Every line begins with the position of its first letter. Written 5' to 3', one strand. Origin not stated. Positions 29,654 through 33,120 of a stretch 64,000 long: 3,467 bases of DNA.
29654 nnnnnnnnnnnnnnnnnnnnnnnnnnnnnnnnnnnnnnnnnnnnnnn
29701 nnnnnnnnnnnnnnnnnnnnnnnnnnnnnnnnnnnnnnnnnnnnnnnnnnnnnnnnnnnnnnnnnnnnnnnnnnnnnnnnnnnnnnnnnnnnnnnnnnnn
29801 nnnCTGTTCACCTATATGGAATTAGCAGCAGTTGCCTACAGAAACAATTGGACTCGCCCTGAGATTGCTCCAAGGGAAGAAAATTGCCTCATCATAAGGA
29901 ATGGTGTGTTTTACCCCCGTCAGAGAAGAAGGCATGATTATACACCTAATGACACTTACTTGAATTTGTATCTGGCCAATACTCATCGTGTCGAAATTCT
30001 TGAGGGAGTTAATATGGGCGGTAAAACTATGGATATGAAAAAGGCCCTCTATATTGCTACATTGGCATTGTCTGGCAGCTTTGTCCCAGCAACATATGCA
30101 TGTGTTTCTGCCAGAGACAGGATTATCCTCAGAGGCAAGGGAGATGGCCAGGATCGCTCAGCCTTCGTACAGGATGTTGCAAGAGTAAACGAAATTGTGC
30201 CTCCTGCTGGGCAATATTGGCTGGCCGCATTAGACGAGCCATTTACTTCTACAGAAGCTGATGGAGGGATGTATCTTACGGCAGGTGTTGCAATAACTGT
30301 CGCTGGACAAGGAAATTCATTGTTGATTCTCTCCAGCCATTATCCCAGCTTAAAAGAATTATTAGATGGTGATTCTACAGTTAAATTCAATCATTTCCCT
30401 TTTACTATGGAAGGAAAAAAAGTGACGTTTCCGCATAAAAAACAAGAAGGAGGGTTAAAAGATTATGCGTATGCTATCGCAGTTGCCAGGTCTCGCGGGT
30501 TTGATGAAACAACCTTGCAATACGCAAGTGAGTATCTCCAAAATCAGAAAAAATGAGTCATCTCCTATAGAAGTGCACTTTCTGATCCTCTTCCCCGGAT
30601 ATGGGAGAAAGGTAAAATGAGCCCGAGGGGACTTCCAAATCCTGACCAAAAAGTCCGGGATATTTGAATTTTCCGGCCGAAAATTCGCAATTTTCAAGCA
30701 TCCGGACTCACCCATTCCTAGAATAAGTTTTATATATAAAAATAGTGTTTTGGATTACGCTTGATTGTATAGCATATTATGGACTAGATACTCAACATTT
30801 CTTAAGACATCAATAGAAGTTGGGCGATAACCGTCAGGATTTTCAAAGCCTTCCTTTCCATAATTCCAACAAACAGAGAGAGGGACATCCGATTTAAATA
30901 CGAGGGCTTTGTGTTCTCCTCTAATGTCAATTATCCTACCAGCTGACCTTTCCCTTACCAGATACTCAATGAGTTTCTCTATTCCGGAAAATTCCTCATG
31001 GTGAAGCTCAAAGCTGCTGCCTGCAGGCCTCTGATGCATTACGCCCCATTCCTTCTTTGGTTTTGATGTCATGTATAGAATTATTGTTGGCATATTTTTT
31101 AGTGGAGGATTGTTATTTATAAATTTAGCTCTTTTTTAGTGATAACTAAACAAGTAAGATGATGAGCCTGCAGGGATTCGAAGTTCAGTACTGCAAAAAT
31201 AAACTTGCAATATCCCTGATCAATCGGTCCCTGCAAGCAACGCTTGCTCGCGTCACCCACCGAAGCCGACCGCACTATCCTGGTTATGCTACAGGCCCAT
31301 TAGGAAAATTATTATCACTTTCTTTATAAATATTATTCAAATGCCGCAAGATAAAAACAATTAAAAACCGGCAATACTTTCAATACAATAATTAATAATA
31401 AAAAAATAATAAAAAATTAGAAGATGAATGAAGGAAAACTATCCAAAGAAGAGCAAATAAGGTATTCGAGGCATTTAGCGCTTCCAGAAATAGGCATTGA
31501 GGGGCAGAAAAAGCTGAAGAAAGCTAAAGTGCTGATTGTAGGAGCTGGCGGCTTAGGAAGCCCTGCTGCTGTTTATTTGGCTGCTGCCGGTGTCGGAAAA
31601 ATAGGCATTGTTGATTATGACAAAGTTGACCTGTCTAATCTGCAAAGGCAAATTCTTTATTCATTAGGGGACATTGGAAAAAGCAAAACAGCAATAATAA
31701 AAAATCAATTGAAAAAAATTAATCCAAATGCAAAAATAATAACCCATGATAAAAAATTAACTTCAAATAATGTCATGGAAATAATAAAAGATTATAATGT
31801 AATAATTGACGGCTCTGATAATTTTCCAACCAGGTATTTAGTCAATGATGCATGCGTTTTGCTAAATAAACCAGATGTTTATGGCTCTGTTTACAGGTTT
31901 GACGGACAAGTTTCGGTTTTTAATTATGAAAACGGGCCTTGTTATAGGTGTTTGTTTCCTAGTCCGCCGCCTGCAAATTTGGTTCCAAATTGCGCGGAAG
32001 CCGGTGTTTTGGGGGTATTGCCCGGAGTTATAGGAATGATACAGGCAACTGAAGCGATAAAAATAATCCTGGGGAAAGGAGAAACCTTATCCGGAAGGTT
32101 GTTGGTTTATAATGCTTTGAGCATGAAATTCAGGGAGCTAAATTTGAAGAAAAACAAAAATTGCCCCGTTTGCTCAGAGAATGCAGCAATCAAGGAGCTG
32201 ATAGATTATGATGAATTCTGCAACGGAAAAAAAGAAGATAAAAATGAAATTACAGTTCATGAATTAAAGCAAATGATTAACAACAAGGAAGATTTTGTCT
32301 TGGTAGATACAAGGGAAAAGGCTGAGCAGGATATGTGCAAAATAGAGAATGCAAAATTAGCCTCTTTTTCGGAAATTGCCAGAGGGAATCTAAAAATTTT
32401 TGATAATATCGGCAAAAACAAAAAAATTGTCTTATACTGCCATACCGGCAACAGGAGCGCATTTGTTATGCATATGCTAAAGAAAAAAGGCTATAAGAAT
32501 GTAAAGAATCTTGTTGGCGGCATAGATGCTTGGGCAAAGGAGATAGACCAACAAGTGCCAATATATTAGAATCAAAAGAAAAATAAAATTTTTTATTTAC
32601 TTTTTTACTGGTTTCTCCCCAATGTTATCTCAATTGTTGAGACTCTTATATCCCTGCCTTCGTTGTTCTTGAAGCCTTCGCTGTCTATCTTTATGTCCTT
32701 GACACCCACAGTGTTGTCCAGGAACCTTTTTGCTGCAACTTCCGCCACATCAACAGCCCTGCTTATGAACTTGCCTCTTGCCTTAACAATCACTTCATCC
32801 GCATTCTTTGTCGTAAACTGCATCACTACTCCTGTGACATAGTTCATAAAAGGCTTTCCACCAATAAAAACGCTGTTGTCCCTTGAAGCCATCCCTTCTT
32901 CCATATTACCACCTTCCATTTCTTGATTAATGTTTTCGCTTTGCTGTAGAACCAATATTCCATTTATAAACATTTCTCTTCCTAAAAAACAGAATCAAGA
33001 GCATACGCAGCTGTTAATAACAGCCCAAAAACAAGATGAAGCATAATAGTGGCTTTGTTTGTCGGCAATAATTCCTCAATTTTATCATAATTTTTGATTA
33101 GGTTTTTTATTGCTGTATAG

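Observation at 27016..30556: Translationally coupled pair of divergent MutS-core ATPase paralogues: candidate undescribed two-component system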

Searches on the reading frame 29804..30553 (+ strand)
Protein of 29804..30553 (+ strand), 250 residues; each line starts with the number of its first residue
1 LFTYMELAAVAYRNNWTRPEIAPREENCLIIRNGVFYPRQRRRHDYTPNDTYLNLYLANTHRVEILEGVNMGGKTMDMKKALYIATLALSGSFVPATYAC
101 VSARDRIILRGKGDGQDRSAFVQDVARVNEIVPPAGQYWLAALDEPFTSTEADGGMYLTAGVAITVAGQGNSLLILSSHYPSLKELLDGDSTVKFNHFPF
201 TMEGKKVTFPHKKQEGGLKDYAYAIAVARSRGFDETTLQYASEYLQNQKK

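Call 60: search_dna_similar(query=window:29804-30553:+, collection=plasmids, mode=protein, max_rows=60, max_evalue=10, rows=spread)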
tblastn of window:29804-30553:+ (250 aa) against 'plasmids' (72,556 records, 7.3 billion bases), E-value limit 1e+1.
Records with a match: 97; places in all: 101; records where one place covers at least 80% of the query: 34.
Best place of each record, by identity: <60% 97.
By first word of the organism name: Klebsiella 20; Halorussus 8; Escherichia 5; Enterobacter 5; Citrobacter 5; Sinorhizobium 4; Acinetobacter 3; Haladaptatus 3; Roseomonas 3; Salmonella 3; and 34 more.
By predicted mobility (MOB-suite, as given by PLSDB): non-mobilizable 57; conjugative 22; mobilizable 18.
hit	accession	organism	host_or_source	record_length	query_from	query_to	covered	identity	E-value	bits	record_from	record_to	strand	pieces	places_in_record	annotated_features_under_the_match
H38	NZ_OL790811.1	Proteus mirabilis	-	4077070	7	247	96%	30.5%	6e-16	84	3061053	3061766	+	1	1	none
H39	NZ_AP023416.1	Vescimonas fastidiosa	Homo sapiens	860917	1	247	99%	29.5%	3e-15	82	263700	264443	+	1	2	mutS: DNA mismatch repair protein MutS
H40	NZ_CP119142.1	Neisseria gonorrhoeae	Homo sapiens,whole organism,synovial ...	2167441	7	245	96%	29.9%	1e-17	89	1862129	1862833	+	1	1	none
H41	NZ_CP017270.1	Geosporobacter ferrireducens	whole organism,oil contaninated soil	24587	1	245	98%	29.0%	6e-15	81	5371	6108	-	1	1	mutS: DNA mismatch repair protein MutS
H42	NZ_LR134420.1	Legionella adelaidensis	environmental,Cooling tower water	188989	7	249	97%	28.7%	9e-13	75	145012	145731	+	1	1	mutS: DNA mismatch repair protein MutS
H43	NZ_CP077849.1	Acinetobacter baumannii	Homo sapiens,Rectal swab_P28_BU14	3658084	11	250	96%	28.6%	7e-17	87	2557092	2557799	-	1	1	none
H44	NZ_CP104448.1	Acinetobacter baumannii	Homo sapiens,sputum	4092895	11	250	96%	28.6%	7e-17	87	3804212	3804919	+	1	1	none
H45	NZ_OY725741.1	Monoglobus pectinilyticus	-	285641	7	243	95%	28.7%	2e-14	79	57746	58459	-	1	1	mutS: DNA mismatch repair protein MutS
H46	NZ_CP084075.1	Fusobacterium vincentii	-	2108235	10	246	95%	27.9%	7e-9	63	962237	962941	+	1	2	none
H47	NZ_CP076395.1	Sphingopyxis indica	Single cell,HCH dumpsite soil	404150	7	245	96%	27.2%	3e-12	73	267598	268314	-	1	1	mutS: DNA mismatch repair protein MutS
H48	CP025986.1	Ralstonia solanacearum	Cucurbita maxima,culture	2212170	7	245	96%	27.0%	2e-11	71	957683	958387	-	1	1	mutS: DNA mismatch repair protein MutS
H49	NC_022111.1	Prevotella sp. oral taxon 299 str. F0039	Homo sapiens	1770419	7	250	98%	26.2%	4e-10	67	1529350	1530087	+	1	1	none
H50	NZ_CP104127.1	Sinorhizobium sp. M103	Phaseolus vulgaris,cell ...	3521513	7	245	96%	26.5%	8e-6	54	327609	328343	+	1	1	none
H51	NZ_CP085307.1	Haladaptatus pallidirubidus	cell culture,saline soil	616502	7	233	91%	27.8%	6e-10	66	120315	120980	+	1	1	mutS: DNA mismatch repair protein MutS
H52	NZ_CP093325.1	Bacillus sp. N5-665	whole organism,peat soil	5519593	7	245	96%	26.1%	2e-11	71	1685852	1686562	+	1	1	none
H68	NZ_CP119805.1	Halorussus lipolyticus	cell culture,coastal saline-alkali land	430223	62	180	48%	30.1%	9e+0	35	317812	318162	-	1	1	DNA mismatch repair protein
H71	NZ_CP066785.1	Alicyclobacillus sp. ALC3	cell culture,acid mine drainage sediment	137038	47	158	45%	28.7%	7e-1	39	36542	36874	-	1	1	hypothetical protein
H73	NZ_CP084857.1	Klebsiella pneumoniae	Homo sapiens,Whole organism,feces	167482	54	158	42%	27.8%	7e-3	45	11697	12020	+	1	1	DNA mismatch repair protein MutS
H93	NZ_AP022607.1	Mycobacterium branderi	-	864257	54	158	42%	25.9%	2e+0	37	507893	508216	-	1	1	hypothetical protein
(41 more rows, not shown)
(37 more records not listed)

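Call 61: get_annotated_region(hit=H93, flank=5000)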
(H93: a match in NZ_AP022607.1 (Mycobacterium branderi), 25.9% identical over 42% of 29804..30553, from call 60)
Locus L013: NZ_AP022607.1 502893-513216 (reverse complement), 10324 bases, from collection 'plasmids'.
description: Mycobacterium branderi strain JCM 12687 plasmid pJCM12687
organism: Mycobacterium branderi (NCBI taxid 43348)
taxonomy: Bacteria; Actinomycetota; Actinomycetes; Mycobacteriales; Mycobacteriaceae; Mycobacterium; Mycobacterium branderi
host: -; source: -; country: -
typing (MOB-suite, as given by PLSDB): non-mobilizable
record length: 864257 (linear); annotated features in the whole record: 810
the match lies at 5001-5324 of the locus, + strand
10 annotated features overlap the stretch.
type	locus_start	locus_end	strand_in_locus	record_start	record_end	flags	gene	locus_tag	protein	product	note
CDS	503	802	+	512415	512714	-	-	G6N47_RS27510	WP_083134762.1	PE family protein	-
CDS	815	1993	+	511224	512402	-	-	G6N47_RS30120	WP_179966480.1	PPE family protein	-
CDS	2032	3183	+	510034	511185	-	-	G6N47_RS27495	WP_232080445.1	PPE family protein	-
CDS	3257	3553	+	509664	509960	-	-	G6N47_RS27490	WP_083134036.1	WXG100 family type VII secretion target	-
CDS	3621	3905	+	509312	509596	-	-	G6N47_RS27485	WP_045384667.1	WXG100 family type VII secretion target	-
CDS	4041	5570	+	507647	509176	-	-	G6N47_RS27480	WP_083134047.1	hypothetical protein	-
CDS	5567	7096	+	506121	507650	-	-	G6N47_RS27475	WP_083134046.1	DNA mismatch repair protein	-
CDS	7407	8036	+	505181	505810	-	narI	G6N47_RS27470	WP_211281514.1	respiratory nitrate reductase subunit gamma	GO:0019645 - anaerobic electron transport chain [Evidence IEA]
CDS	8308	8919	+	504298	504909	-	-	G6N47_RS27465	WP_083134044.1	cation transporter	-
CDS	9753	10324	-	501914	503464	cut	-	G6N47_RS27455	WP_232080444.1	DUF389 domain-containing protein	-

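Call 62: get_annotated_region(hit=H73, flank=5000)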
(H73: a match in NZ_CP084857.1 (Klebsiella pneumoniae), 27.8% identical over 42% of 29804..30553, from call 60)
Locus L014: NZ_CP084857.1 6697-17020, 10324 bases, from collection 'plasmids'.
description: Klebsiella pneumoniae strain SB1170 plasmid pKp_SB61170_1, complete sequence
organism: Klebsiella pneumoniae (NCBI taxid 573)
taxonomy: Bacteria; Pseudomonadota; Gammaproteobacteria; Enterobacterales; Enterobacteriaceae; Klebsiella; Klebsiella pneumoniae
host: -; source: Homo sapiens,Whole organism,feces; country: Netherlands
typing (MOB-suite, as given by PLSDB): conjugative; replicon IncFIB,IncFII,rep_cluster_2183; relaxase MOBF,MOBF; mating-pair formation MPF_F
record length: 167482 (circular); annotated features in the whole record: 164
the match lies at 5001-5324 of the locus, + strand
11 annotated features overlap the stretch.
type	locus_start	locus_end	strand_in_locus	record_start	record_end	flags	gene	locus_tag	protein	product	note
CDS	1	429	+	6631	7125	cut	-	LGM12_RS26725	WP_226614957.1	DNA-binding protein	-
CDS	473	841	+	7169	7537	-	-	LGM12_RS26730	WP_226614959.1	hypothetical protein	-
CDS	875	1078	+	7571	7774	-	-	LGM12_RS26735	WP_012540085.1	HHA domain-containing protein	-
CDS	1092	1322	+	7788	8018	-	-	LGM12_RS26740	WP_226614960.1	hypothetical protein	-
CDS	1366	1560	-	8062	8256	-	-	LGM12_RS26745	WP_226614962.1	hypothetical protein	-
CDS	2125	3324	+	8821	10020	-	-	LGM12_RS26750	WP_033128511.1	cation:proton antiporter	GO:0006812 - monoatomic cation transport [Evidence IEA]; GO:1902600 - proton transmembrane transport [Evidence IEA]; ...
CDS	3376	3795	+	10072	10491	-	-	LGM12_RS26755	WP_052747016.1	universal stress protein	-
CDS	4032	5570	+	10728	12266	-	-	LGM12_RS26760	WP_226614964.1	DNA mismatch repair protein MutS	-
CDS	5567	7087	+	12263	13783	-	-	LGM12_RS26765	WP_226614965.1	DNA mismatch repair protein MutS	-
CDS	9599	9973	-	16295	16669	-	crcB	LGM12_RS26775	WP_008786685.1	fluoride efflux transporter CrcB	-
CDS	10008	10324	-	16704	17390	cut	-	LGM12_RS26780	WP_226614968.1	2,3-bisphosphoglycerate-dependent phosphoglycerate mutase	GO:0006096 - glycolytic process [Evidence IEA]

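Call 64: get_annotated_region(hit=H68, flank=4000)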
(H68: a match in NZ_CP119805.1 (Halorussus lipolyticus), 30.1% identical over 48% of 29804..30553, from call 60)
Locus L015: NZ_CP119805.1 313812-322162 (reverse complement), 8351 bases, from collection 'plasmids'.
description: Halorussus lipolyticus strain DT80 plasmid unnamed1, complete sequence
organism: Halorussus lipolyticus (NCBI taxid 3034024)
taxonomy: Archaea; Euryarchaeota; Halobacteria; Halobacteriales; Haladaptataceae; Halorussus; Halorussus lipolyticus
host: -; source: cell culture,coastal saline-alkali land; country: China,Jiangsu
typing (MOB-suite, as given by PLSDB): non-mobilizable
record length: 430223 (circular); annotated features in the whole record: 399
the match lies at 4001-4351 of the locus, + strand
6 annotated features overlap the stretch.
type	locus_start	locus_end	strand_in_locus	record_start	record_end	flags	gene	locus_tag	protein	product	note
CDS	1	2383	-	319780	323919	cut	-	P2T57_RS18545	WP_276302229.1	GAF domain-containing protein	-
CDS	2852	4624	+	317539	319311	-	-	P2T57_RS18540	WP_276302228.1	DNA mismatch repair protein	-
CDS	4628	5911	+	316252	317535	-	-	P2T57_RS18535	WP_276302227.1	glycosyltransferase family 87 protein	-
CDS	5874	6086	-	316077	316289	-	-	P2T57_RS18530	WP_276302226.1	hypothetical protein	-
CDS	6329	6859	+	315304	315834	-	-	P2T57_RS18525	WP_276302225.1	hypothetical protein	-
CDS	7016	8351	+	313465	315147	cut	-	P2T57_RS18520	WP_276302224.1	HEAT repeat domain-containing protein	-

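Call 65: get_annotated_region(hit=H71, flank=4000)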
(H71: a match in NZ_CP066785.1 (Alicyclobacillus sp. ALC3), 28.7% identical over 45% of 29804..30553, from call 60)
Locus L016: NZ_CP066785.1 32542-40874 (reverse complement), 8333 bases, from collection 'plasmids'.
description: Alicyclobacillus sp. ALC3 plasmid unnamed, complete sequence
organism: Alicyclobacillus sp. ALC3 (NCBI taxid 2796143)
taxonomy: Bacteria; Bacillota; Bacilli; Bacillales; Alicyclobacillaceae; Alicyclobacillus; Alicyclobacillus sp. ALC3
host: -; source: cell culture,acid mine drainage sediment; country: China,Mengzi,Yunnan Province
typing (MOB-suite, as given by PLSDB): non-mobilizable
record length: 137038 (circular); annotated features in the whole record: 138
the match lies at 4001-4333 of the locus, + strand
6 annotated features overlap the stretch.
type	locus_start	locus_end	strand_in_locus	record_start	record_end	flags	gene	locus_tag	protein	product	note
CDS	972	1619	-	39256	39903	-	-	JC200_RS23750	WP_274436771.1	hypothetical protein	-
CDS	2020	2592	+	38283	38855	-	-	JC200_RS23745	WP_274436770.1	manganese efflux pump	-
CDS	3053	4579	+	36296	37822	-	-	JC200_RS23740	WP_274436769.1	hypothetical protein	-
CDS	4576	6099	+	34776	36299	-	-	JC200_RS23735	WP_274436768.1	hypothetical protein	-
CDS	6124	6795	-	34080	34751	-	-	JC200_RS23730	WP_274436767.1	DUF190 domain-containing protein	-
CDS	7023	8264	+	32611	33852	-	-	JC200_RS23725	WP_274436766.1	MFS transporter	-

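Call 69: search_protein_families(library=pfam, proteins=[L015:2852-4621:+, L013:4041-5567:+, L013:5567-7093:+], max_evalue=0.1)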
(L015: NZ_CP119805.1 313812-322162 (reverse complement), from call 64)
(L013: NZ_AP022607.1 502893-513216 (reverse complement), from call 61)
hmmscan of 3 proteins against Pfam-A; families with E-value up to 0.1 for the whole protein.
L015:2852-4621:+ (590 aa): 4 families
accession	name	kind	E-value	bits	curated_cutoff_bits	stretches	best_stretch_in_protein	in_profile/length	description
PF00488.27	MutS_V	-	4.5e-08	33.7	30.2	1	387-439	2-53/188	MutS domain V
PF13521.12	AAA_28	-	0.0017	19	27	1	387-429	3-40/164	AAA domain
PF13304.12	AAA_21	-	0.0078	16.7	27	1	386-403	2-19/304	AAA domain, putative AbiEii toxin, Type IV TA system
PF11798.14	IMS_HHH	-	0.048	14.3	24.4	1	3-19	13-29/32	IMS family HHH motif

L013:4041-5567:+ (509 aa): 1 family
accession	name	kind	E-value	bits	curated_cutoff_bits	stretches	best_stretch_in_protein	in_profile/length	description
PF00488.27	MutS_V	-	3.9e-20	73.1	30.2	1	332-479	2-150/188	MutS domain V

L013:5567-7093:+ (509 aa): 4 families
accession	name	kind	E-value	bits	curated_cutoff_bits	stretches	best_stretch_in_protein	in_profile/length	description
PF00488.27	MutS_V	-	1.7e-16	61.2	30.2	1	326-465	1-141/188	MutS domain V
PF13514.12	AAA_27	-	0.0039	17.2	22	1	318-344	21-47/206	AAA domain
PF13476.12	AAA_23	-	0.021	15.9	27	1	318-345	15-41/201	AAA domain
PF13401.12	AAA_22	-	0.035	14.9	27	0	322-401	4-80/130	AAA domain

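Call 70: search_protein_families(library=ncbifam, proteins=[L015:2852-4621:+, L013:4041-5567:+, L013:5567-7093:+], max_evalue=0.01)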
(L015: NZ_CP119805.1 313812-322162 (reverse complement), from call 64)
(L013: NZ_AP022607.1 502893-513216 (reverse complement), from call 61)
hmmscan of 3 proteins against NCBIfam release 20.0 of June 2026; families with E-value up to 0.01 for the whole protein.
L015:2852-4621:+ (590 aa): 4 families
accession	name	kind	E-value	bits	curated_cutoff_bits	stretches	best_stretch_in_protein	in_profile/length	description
NF052383.1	ATPase_KamC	equivalog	1.9e-22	79.7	300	2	384-499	308-427/508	lysine 5,6-aminomutase reactivase ATPase KamC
TIGR01069.2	mutS2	equivalog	1.8e-19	69.6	400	2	278-429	237-374/790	endonuclease MutS2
NF003810.1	PRK05399.1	equivalog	6.1e-18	64.9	480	1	186-433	412-650/793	DNA mismatch repair protein MutS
TIGR01070.1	mutS1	equivalog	1.3e-12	46.9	641.7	1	187-433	405-641/840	DNA mismatch repair protein MutS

L013:4041-5567:+ (509 aa): 4 families
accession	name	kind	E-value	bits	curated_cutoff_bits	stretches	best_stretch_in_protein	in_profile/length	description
NF003810.1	PRK05399.1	equivalog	2.3e-21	76.2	480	1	315-463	589-739/793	DNA mismatch repair protein MutS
TIGR01070.1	mutS1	equivalog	6.2e-21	74.4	641.7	1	316-457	580-722/840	DNA mismatch repair protein MutS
TIGR01069.2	mutS2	equivalog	2.9e-16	59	400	1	310-505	309-506/790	endonuclease MutS2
NF052383.1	ATPase_KamC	equivalog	3.5e-13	49.2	300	1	293-469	274-447/508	lysine 5,6-aminomutase reactivase ATPase KamC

L013:5567-7093:+ (509 aa): 6 families
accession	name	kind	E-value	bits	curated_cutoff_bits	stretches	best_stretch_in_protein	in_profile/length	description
NF052383.1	ATPase_KamC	equivalog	1.3e-18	67.2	300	1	323-449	307-433/508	lysine 5,6-aminomutase reactivase ATPase KamC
TIGR01069.2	mutS2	equivalog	2.7e-18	65.7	400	1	306-452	309-457/790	endonuclease MutS2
NF003810.1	PRK05399.1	equivalog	1.2e-15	57.3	480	1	311-448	588-729/793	DNA mismatch repair protein MutS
TIGR01070.1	mutS1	equivalog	1.7e-15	56.4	641.7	1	249-449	518-719/840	DNA mismatch repair protein MutS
NF040873.1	AztA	equivalog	0.002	17.7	220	0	317-346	12-41/191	zinc ABC transporter ATP-binding protein AztA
TIGR02315.1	ABC_phnC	equivalog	0.0057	16.1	266.1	0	322-363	27-68/243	phosphonate ABC transporter ATP-binding protein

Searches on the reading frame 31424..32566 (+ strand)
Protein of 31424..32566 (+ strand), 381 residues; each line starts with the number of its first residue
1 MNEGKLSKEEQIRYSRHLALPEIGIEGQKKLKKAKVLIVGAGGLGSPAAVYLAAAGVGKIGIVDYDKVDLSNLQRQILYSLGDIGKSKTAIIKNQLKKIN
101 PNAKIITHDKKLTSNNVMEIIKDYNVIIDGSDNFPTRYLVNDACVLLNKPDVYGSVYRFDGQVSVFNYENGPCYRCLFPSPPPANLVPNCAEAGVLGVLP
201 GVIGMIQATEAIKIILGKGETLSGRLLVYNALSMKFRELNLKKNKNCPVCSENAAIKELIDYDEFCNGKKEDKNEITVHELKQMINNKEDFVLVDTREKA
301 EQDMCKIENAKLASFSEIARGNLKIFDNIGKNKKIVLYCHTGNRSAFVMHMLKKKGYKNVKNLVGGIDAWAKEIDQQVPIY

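Call 39: search_protein_families(library=pfam, proteins=[window:31424-32566:+], max_evalue=0.001)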
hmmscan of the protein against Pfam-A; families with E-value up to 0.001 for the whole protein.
window:31424-32566:+ (381 aa): 2 families
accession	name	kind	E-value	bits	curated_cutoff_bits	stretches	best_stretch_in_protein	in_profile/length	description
PF00899.27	ThiF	-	1.2e-87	293.5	28.1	1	14-249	1-238/238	ThiF family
PF00581.25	Rhodanese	-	3.2e-19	69.7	22.2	1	277-372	1-101/102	Rhodanese-like domain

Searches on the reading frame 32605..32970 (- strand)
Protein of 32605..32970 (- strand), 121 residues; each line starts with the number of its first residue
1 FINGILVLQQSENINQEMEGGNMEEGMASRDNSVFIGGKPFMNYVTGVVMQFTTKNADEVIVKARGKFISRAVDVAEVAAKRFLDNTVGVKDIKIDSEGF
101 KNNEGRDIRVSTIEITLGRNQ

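Call 39: search_protein_families(library=pfam, proteins=[window:32605-32970:-], max_evalue=0.001)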
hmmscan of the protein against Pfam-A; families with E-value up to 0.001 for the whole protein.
window:32605-32970:- (121 aa): 1 family
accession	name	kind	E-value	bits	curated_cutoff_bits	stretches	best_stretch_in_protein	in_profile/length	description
PF01918.27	Alba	-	4.3e-16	58.9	25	1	32-97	1-66/66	Alba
